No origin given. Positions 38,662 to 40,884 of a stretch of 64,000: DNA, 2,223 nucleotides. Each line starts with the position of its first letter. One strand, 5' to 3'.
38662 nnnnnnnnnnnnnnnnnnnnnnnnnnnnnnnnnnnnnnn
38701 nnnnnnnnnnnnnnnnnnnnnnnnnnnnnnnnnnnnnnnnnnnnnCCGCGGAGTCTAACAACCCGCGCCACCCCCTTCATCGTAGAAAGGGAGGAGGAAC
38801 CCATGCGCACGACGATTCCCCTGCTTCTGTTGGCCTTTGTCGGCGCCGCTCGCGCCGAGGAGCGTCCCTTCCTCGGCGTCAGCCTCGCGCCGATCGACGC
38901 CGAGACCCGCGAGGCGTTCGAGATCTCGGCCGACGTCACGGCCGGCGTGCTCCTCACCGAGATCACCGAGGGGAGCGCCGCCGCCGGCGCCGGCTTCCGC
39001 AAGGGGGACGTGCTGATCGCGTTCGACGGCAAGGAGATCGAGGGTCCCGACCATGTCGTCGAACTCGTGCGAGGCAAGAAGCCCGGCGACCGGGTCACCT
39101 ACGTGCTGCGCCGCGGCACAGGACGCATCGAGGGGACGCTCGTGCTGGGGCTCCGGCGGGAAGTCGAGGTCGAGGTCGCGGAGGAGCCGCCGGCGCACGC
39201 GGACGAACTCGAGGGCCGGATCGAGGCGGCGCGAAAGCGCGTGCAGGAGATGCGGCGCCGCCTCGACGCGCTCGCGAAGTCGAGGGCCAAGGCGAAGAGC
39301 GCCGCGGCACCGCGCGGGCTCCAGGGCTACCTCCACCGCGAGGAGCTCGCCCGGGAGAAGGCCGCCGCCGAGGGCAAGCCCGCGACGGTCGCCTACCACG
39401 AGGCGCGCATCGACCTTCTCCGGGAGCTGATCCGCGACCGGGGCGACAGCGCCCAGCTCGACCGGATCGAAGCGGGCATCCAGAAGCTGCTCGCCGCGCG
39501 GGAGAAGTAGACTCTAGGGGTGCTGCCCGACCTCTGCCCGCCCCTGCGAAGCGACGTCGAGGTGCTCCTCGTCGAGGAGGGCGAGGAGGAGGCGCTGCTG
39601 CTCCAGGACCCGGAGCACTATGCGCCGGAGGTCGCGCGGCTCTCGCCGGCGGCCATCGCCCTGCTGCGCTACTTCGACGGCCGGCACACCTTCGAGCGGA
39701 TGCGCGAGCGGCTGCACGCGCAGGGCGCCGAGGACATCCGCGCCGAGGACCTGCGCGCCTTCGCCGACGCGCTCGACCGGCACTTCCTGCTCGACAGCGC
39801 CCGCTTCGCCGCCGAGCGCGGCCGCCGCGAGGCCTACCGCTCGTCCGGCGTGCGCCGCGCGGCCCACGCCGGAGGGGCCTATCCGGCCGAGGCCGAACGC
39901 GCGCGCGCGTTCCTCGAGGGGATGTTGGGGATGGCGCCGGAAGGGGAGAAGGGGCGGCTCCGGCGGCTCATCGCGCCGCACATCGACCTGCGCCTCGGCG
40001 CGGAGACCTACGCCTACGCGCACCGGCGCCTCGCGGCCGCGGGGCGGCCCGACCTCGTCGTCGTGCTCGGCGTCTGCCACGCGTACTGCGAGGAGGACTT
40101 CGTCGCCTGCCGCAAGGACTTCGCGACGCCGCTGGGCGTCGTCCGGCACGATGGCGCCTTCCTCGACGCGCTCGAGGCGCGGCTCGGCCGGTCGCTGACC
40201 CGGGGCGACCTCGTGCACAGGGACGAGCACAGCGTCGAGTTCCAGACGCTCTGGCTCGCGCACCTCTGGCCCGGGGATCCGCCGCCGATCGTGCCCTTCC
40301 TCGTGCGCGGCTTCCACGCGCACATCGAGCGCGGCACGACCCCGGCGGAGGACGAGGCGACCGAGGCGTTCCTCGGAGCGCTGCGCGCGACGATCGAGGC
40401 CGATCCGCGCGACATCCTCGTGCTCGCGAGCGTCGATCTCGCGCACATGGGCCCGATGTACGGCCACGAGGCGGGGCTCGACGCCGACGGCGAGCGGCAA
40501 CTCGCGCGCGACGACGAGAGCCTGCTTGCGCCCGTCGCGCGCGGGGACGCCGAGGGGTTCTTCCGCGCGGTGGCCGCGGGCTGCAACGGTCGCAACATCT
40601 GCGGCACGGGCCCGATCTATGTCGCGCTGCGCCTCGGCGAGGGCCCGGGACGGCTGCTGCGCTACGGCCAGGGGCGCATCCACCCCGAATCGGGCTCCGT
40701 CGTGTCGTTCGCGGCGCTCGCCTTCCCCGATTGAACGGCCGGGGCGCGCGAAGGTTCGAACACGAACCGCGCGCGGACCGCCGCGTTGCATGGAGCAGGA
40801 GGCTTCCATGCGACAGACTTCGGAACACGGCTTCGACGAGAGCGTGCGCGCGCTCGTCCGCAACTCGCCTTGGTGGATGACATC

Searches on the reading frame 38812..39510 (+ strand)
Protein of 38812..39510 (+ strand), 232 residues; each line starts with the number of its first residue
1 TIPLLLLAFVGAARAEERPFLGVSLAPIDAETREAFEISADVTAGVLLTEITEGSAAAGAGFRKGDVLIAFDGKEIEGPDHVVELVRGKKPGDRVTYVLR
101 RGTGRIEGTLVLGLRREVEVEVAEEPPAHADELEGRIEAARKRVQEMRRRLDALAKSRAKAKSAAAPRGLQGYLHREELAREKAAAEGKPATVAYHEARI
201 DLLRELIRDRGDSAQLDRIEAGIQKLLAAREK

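Call 69: search_protein_families(library=pfam, proteins=[window:38812-39510:+], max_evalue=0.1)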
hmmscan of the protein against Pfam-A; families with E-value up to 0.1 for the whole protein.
window:38812-39510:+ (232 aa): 3 families
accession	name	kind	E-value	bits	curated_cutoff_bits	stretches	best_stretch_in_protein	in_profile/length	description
PF13180.12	PDZ_2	-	1.6e-11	44.8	27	1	19-103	1-71/80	PDZ domain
PF17820.7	PDZ_6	-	3.6e-10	39.9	27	1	49-101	3-54/54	PDZ domain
PF00595.29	PDZ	-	0.00034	21.4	23.2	1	19-88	10-71/81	PDZ domain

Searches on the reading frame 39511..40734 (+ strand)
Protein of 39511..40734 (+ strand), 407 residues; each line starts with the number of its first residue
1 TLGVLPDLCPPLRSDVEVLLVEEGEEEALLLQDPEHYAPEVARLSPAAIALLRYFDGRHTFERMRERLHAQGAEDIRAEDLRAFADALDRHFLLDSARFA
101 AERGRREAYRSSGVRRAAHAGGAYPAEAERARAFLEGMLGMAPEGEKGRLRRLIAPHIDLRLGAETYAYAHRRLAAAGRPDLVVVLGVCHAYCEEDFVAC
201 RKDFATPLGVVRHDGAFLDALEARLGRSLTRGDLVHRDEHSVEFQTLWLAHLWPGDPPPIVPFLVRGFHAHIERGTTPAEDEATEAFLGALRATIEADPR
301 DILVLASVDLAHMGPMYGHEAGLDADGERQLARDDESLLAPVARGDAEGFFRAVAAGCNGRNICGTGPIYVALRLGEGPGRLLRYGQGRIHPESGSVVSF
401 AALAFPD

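Call 5: search_protein_families(library=pfam, proteins=[window:39511-40734:+], max_evalue=0.01)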
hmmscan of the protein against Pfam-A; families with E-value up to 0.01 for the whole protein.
window:39511-40734:+ (407 aa): 1 family
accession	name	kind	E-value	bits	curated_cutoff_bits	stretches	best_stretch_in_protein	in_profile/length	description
PF01875.22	Memo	-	4.5e-34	118.3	27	1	117-403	2-268/269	Memo-like protein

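Call 6: search_protein_families(library=ncbifam, proteins=[window:39511-40734:+], max_evalue=0.001)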
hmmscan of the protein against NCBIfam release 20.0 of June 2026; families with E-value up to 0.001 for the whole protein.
window:39511-40734:+ (407 aa): 2 families
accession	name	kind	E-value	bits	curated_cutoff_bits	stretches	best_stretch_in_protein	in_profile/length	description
TIGR04336.1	AmmeMemoSam_B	hypoth_equivalog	4.7e-26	91.6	26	1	115-405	1-270/270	AmmeMemoRadiSam system protein B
NF001987.0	PRK00782.1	equivalog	1.9e-17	63.4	295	1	114-404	2-264/267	MEMO1 family protein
